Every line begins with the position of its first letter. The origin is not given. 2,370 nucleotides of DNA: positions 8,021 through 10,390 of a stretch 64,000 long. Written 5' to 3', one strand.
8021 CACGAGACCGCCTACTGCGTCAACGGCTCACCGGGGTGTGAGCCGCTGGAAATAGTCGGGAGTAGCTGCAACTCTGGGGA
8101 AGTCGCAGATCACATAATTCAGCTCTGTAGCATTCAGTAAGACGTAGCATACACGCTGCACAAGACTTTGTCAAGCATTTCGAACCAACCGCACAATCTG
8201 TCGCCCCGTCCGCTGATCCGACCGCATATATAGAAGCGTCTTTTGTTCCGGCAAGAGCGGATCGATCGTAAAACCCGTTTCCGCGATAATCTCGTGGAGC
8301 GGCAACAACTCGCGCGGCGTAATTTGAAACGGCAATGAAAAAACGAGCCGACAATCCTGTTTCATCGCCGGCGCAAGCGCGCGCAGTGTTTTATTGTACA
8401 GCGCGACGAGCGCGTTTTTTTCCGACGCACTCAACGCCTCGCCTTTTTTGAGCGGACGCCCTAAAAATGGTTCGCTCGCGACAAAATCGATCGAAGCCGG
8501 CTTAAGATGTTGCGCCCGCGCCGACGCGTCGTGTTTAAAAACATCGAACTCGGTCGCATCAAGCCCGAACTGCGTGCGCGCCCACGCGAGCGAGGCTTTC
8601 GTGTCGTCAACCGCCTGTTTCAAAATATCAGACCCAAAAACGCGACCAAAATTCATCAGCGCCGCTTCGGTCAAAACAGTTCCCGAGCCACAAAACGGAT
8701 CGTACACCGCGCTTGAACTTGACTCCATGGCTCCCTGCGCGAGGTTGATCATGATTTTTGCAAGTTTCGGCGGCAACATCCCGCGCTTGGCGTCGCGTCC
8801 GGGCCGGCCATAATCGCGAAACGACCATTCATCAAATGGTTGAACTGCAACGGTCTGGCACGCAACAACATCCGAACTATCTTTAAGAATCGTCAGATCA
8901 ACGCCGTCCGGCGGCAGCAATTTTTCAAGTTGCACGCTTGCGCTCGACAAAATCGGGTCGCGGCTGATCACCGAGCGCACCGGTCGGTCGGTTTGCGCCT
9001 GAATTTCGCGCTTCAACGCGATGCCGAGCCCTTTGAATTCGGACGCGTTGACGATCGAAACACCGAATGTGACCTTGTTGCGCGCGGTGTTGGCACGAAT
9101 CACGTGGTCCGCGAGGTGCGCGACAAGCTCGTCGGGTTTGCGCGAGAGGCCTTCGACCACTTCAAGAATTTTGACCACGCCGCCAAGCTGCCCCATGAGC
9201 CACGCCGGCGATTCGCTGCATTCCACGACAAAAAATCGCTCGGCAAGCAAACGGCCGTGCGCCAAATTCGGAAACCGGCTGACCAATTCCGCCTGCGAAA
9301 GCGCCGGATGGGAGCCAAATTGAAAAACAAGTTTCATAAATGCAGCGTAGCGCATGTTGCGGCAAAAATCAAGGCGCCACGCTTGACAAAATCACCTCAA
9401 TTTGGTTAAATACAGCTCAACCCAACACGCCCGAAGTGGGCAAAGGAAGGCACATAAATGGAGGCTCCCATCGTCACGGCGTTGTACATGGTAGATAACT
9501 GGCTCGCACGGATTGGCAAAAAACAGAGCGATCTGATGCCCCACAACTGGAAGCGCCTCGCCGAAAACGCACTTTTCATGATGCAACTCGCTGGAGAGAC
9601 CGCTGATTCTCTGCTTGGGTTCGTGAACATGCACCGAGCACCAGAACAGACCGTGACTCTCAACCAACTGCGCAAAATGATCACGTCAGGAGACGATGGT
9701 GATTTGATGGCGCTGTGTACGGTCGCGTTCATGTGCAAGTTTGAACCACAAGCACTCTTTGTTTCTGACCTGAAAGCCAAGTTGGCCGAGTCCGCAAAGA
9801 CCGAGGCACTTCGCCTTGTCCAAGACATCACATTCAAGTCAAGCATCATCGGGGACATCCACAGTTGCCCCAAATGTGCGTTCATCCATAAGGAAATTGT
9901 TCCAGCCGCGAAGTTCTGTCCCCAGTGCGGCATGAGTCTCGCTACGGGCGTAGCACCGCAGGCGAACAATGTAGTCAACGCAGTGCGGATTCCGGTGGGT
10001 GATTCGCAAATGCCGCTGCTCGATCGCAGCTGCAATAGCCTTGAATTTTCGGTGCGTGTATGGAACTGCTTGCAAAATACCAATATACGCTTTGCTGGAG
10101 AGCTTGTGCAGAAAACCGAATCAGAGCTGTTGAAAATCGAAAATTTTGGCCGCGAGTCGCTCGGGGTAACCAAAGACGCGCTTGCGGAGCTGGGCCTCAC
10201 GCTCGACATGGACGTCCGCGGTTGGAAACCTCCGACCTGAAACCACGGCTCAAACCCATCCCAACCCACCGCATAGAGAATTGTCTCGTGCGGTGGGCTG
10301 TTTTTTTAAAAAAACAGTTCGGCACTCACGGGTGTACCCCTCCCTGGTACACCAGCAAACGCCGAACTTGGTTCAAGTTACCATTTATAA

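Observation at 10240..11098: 860-bp ORF-free region with consensus promoter, structured transcript and DnaA-box-like repeats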

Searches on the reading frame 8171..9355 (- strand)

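Call 30: search_protein_families(library=pfam, proteins=[window:8171-9355:-])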
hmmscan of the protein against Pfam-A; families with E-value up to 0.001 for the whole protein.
window:8171-9355:- (394 aa): 3 families
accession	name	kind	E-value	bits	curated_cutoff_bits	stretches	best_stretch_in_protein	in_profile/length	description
PF01170.24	UPF0020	-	4.9e-11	43.1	22.3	1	189-342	7-167/197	RMKL-like, methyltransferase domain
PF13847.12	Methyltransf_31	-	4.2e-05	23.7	27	1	213-341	3-111/145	Methyltransferase domain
PF11599.14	AviRa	-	0.0008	19.4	25.7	0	195-257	31-98/232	RRNA methyltransferase AviRa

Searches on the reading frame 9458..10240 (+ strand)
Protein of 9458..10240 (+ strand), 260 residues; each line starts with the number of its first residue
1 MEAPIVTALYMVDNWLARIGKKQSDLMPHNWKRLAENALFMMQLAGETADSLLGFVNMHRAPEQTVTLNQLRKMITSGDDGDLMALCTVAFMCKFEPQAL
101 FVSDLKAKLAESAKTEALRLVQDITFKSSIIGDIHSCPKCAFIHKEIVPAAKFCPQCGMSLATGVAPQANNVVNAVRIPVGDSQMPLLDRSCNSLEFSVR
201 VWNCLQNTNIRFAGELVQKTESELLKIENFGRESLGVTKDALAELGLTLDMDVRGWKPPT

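Call 13: find_encoding_contigs(protein=window:9458-10240:+, flank=6000, max_places=10)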
Protein window:9458-10240:+ (260 aa): 2 contigs read that carry it; 2 places shown.
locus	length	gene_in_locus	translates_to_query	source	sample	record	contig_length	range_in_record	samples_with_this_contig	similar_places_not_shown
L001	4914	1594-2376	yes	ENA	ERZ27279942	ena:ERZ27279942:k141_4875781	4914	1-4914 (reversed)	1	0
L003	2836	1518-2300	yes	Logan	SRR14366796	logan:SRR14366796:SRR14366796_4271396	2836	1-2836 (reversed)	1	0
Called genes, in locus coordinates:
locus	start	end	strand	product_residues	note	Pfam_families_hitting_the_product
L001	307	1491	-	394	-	PF01170:UPF0020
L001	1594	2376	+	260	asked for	PF03118:RNA_pol_A_CTD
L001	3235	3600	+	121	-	PF01258:zf-dskA_traR (weak)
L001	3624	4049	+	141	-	PF01252:Peptidase_A8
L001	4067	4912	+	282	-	?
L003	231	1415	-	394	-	PF01170:UPF0020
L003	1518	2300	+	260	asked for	PF03118:RNA_pol_A_CTD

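Call 30: search_protein_families(library=pfam, proteins=[window:9458-10240:+])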
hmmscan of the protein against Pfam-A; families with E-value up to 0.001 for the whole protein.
window:9458-10240:+ (260 aa): 1 family
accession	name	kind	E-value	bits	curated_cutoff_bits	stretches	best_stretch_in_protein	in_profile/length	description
PF03118.21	RNA_pol_A_CTD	-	8.8e-18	64.2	23.8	1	184-243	7-66/67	Bacterial RNA polymerase, alpha chain C terminal domain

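Call 91: find_homologous_proteins(query=window:9458-10237:+, max_evalue=0.00001)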
Query window:9458-10237:+ (260 aa): 12 proteins with E <= 0.00001 among 1506 candidates.
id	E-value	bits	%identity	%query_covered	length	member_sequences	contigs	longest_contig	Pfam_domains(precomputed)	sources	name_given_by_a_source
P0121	4.4e-171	585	100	100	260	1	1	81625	PF03118.22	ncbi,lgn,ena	-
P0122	8.0e-18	83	48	26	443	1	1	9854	PF16918.12,PF13176.13,PF13428.13,PF25064.2,PF14559.13,PF24575.2,PF03118.22,PF00515.35,PF12895.14,PF13424.13,PF21033.5,PF13432.13,PF13181.13,PF07719.24,PF13174.13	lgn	-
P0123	9.6e-18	83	46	27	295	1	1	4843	PF03118.22,PF26169.1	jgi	jgi:DNA-directed RNA polymerase alpha subunit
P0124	1.9e-13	69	33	46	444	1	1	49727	PF25063.1,PF13431.13,PF23914.2,PF13414.13,PF13176.13,PF13428.13,PF13374.13,PF14559.13,PF24575.2,PF03118.22,PF00515.35,PF12895.14,PF13424.13,PF13432.13,PF13181.13,PF07719.24,PF13174.13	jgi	jgi:DNA-directed RNA polymerase subunit alpha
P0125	7.5e-13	67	33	46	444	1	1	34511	PF25063.1,PF13431.13,PF23914.2,PF13414.13,PF13176.13,PF13428.13,PF13374.13,PF14559.13,PF24575.2,PF03118.22,PF00515.35,PF13424.13,PF13432.13,PF13181.13,PF26169.1,PF07719.24,PF13174.13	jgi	-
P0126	9.9e-13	66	47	22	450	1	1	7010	PF13431.13,PF13176.13,PF13428.13,PF14559.13,PF24575.2,PF03118.22,PF00515.35,PF12895.14,PF13424.13,PF13432.13,PF13181.13,PF26169.1,PF07719.24,PF13174.13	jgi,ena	-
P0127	1.0e-12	66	54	27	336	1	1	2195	PF01000.32,PF03118.22,PF01193.30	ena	-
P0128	1.4e-12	66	51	30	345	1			PF01000.32,PF03118.22,PF01193.30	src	-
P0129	1.1e-11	63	54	27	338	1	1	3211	PF01000.32,PF03118.22,PF01193.30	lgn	-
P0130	3.3e-11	61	40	32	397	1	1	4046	PF14559.13,PF25063.1,PF13431.13,PF03118.22,PF00515.35,PF13424.13,PF13432.13,PF13428.13,PF13181.13,PF07719.24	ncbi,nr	ncbi:MAG TPA: DNA-directed RNA polymerase subunit alpha C-terminal domain-containing protein, partia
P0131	5.5e-10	57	42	39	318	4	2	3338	PF01000.32,PF03118.22,PF01193.30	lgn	-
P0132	1.7e-8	52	41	40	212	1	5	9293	PF03118.22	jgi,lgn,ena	-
